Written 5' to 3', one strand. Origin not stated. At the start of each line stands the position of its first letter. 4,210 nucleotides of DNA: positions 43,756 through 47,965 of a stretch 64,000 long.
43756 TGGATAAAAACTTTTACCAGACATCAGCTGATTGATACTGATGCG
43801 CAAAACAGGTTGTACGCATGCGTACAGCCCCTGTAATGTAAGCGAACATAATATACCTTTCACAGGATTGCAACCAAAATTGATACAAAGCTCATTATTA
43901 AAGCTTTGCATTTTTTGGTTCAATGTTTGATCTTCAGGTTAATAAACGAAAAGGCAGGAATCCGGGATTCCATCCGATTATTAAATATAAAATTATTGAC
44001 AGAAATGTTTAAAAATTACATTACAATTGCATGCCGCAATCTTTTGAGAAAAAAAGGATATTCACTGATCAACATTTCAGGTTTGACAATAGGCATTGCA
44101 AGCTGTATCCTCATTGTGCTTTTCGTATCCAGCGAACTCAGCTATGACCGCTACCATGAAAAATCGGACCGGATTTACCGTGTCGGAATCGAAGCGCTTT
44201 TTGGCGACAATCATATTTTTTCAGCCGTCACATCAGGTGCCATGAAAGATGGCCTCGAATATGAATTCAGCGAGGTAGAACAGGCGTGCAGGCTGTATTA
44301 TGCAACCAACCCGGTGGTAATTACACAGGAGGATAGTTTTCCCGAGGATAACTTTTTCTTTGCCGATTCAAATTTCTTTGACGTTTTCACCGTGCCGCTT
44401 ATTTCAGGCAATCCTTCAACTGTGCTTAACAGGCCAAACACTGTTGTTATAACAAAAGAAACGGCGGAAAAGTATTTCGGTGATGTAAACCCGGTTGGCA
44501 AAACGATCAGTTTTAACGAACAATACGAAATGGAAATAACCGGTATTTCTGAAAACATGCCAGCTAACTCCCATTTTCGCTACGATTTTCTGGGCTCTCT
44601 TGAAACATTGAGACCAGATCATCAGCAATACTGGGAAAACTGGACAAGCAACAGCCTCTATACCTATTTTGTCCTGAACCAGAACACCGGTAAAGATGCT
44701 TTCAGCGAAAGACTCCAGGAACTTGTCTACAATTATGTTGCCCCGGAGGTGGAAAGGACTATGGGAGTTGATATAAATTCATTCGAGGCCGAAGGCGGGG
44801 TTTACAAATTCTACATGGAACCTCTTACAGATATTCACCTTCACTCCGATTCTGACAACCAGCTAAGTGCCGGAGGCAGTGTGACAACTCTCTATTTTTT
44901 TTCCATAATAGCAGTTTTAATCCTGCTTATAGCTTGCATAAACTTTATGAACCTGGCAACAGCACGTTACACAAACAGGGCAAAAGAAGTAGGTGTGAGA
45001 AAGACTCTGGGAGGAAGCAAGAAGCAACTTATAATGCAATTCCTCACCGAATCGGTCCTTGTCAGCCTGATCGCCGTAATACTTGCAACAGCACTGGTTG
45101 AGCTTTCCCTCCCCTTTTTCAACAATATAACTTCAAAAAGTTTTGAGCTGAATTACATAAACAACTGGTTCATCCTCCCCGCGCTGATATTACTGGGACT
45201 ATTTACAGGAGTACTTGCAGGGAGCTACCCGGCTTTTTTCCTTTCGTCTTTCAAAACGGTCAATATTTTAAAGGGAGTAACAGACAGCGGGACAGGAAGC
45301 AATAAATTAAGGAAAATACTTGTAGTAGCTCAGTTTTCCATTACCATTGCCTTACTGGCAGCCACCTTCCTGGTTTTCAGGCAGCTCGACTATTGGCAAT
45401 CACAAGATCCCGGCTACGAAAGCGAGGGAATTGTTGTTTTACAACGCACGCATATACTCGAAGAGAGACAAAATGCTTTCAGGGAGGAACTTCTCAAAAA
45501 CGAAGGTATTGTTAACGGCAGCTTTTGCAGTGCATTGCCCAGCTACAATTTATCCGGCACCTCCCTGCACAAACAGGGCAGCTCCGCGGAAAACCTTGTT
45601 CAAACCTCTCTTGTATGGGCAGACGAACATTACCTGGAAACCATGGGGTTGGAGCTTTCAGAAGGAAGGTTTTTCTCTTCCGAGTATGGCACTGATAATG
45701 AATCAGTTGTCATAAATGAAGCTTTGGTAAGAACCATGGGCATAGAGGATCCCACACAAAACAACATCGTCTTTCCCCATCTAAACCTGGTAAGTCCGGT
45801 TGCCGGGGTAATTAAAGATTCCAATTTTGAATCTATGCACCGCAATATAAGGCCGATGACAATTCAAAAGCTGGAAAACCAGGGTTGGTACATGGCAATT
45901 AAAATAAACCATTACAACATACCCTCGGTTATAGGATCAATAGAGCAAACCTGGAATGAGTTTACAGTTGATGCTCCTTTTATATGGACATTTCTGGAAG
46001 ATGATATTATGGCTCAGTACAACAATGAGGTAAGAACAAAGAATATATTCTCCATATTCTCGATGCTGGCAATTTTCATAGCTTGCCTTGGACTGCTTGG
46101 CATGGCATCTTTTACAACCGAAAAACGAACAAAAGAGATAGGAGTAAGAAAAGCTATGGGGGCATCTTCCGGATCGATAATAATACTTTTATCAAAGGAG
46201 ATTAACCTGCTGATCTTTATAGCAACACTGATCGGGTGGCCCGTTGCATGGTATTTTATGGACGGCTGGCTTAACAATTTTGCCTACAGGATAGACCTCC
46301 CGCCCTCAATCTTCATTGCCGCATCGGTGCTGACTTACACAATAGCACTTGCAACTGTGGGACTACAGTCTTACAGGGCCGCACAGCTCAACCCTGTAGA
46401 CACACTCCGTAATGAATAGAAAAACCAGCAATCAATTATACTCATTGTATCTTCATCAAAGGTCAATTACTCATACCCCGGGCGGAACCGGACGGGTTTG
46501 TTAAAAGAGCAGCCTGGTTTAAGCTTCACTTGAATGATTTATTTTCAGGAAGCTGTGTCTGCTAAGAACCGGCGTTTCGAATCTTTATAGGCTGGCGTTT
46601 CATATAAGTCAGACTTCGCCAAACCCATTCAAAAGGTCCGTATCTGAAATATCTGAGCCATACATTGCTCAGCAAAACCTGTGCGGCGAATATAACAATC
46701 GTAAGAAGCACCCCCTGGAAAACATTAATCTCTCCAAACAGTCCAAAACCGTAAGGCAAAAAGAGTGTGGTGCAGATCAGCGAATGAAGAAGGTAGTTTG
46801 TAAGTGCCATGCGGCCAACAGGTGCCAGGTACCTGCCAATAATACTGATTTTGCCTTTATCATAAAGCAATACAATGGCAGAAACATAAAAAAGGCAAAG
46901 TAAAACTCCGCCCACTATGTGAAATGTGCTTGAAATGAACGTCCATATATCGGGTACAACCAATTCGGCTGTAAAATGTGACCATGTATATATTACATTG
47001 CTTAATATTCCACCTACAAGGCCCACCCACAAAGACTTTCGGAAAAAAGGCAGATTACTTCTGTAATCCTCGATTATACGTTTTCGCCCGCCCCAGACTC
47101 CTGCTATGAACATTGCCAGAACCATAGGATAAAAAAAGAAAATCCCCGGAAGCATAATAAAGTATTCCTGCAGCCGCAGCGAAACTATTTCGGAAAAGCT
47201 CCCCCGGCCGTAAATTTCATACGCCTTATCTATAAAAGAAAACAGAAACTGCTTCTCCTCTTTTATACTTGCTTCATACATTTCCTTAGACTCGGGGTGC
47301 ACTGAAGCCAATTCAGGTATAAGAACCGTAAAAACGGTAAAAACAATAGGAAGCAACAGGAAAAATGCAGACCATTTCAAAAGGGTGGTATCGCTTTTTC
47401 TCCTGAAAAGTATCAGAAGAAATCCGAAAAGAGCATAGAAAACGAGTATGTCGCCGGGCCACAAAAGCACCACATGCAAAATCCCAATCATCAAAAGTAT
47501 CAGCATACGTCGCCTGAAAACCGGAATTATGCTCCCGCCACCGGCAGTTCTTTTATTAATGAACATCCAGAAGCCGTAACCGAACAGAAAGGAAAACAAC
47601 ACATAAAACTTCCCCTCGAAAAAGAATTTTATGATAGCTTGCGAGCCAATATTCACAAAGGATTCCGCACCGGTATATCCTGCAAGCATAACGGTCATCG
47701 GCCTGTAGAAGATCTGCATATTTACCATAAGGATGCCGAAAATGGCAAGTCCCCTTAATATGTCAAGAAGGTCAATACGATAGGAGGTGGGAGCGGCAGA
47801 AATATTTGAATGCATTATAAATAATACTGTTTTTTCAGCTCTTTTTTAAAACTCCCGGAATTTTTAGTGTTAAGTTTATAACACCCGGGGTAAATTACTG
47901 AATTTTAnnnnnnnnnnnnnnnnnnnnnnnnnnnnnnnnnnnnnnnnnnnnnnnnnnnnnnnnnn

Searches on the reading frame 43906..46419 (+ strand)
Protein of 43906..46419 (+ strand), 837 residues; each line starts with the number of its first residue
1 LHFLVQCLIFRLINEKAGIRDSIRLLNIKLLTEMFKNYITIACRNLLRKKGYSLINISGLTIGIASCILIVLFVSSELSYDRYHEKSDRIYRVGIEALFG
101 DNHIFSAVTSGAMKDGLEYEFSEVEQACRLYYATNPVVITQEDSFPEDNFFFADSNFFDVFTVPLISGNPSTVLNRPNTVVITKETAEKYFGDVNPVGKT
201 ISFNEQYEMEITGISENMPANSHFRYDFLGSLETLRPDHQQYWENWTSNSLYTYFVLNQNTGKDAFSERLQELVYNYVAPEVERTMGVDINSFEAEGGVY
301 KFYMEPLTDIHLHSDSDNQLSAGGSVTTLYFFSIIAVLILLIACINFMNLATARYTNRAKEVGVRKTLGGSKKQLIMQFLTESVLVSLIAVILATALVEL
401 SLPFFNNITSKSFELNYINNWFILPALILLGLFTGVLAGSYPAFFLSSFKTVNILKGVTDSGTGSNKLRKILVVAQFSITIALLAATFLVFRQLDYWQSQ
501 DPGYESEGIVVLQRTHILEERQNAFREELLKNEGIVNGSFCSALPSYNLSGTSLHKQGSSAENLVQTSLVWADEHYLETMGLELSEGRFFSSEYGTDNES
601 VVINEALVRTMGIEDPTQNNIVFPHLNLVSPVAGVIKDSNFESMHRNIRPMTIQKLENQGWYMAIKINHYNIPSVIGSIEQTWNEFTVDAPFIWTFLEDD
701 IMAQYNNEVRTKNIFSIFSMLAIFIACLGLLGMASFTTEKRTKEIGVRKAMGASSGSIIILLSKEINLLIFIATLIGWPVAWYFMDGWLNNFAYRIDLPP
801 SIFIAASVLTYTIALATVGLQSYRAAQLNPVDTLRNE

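Call 25: search_protein_families(library=pfam, proteins=[window:43906-46419:+], max_evalue=0.000001)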
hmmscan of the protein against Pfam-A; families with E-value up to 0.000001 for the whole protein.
window:43906-46419:+ (837 aa): 2 families
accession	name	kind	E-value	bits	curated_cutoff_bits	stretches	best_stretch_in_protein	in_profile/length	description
PF12704.14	MacB_PCD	-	1.8e-29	103.9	27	1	53-272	1-206/207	MacB-like periplasmic core domain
PF02687.27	FtsX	-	7.2e-29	100.7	25.5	2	334-448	2-117/120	FtsX-like permease C-terminal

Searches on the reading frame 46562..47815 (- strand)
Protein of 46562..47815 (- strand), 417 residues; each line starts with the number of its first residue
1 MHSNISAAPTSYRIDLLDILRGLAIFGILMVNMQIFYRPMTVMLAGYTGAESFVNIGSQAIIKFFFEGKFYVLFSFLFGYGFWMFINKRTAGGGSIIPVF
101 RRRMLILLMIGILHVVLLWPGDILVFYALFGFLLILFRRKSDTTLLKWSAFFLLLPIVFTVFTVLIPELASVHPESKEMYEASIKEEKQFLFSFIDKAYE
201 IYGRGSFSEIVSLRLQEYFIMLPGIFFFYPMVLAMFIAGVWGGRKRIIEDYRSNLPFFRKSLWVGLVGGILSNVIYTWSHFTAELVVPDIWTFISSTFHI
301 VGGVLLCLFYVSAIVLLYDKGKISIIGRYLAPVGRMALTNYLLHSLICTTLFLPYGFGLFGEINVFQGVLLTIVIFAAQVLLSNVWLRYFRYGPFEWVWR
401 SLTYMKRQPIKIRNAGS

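Call 25: search_protein_families(library=pfam, proteins=[window:46562-47815:-], max_evalue=0.000001)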
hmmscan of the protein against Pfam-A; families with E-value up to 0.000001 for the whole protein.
window:46562-47815:- (417 aa): 1 family
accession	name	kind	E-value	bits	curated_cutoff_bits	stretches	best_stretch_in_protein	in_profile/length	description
PF04235.18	DUF418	-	2e-48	164.8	23.6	1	243-406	2-163/163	Protein of unknown function (DUF418)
